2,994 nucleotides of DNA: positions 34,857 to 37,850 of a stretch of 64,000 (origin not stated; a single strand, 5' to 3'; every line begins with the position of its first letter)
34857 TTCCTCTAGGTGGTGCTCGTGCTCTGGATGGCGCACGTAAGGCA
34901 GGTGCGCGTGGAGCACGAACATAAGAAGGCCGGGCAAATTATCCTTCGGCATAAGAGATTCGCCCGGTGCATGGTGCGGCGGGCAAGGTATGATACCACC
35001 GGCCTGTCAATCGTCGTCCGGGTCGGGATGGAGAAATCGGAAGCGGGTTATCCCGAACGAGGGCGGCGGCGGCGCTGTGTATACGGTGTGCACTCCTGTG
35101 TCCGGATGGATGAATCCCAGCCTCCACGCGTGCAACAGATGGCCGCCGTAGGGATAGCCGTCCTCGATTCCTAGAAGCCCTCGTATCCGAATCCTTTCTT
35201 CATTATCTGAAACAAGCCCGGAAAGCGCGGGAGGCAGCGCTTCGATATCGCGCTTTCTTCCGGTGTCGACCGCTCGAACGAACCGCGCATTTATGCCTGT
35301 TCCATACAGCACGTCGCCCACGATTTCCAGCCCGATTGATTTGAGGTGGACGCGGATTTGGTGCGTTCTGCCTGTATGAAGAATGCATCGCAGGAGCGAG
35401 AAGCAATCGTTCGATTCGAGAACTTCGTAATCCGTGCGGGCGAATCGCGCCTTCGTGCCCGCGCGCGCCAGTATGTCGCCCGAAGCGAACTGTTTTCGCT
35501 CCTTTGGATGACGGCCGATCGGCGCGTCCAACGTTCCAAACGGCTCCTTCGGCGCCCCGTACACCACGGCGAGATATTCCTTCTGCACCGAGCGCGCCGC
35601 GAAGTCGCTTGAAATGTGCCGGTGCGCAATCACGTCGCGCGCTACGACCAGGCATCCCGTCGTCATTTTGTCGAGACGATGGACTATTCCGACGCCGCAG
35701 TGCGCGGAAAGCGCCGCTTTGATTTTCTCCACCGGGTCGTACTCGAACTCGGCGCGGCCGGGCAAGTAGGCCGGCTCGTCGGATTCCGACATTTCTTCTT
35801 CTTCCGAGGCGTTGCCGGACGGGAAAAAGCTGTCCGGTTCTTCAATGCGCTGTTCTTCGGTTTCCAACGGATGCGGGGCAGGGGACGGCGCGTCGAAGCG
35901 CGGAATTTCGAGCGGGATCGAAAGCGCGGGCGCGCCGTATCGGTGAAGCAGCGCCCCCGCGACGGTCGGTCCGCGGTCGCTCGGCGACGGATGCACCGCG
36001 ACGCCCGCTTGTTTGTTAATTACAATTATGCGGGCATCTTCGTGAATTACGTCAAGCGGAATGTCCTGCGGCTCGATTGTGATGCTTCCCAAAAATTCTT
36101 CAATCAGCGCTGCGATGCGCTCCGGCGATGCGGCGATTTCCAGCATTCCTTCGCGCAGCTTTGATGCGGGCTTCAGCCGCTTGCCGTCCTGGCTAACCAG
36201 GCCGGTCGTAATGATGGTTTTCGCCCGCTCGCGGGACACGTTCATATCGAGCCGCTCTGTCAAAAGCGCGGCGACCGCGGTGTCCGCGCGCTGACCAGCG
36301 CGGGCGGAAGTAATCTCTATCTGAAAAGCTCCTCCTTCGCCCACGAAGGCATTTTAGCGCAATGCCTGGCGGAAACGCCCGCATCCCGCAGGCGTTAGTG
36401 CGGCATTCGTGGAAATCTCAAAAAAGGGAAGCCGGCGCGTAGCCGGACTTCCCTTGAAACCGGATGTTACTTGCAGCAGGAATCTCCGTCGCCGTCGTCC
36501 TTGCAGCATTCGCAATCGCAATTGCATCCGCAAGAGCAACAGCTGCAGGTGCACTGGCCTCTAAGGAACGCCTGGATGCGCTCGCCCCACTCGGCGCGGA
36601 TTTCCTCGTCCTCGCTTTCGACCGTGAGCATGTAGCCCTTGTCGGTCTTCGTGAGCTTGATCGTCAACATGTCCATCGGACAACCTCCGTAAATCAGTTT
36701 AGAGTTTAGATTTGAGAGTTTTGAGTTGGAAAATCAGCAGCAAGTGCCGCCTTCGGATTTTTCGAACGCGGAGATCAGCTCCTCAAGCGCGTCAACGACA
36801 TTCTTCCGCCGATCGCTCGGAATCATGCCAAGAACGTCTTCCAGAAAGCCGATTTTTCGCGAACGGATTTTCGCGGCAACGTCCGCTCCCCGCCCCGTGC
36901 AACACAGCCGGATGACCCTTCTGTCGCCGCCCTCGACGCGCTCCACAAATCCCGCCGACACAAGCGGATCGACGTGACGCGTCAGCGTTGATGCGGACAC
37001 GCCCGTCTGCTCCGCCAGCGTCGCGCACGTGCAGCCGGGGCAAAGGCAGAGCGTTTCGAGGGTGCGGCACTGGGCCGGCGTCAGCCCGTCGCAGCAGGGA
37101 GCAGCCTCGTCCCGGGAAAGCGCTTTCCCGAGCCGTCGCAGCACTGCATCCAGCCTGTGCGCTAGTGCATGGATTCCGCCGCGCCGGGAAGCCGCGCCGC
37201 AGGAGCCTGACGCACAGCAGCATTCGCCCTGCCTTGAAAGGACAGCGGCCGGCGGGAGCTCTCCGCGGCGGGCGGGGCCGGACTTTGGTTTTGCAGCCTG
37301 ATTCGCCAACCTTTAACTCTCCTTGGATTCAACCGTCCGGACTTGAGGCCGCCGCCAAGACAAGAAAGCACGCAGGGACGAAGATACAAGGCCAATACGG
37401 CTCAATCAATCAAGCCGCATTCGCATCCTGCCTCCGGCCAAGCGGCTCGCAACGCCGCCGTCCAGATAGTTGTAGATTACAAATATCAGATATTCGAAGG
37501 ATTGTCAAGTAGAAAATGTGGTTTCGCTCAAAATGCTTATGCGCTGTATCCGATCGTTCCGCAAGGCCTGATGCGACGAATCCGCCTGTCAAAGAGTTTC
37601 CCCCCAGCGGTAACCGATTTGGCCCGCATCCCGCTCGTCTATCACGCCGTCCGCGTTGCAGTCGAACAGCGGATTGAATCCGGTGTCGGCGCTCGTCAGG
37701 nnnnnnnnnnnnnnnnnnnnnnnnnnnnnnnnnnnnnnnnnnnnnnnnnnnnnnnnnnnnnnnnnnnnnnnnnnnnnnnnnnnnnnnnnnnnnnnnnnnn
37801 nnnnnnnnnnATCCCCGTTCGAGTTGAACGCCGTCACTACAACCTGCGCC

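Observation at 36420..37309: Two-gene operon: Cys-rich MarR-family regulator plus a 69-aa protein with a metallothionein-like CxC/CC tail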

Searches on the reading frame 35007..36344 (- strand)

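Call 30: search_protein_families(library=pfam, proteins=[window:35007-36344:-], max_evalue=0.00001)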
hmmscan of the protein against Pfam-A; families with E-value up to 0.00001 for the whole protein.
window:35007-36344:- (445 aa): 1 family
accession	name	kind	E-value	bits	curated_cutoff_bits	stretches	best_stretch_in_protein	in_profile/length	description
PF00849.27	PseudoU_synth_2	-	1e-27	97.6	26.8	1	209-335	30-151/152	RNA pseudouridylate synthase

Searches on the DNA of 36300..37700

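Call 61: search_rna_families(source=window, start=36300, end=37700, threshold=evalue, max_evalue=1)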
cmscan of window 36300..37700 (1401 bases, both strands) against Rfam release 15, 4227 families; matches with E-value up to 1: 1.
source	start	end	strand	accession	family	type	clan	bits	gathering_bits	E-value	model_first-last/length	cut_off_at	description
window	37202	37408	-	RF02042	HOTTIP_3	Gene; lncRNA;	-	10.6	50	0.71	1-353/353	no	HOXA transcript at the distal tip, conserved region 3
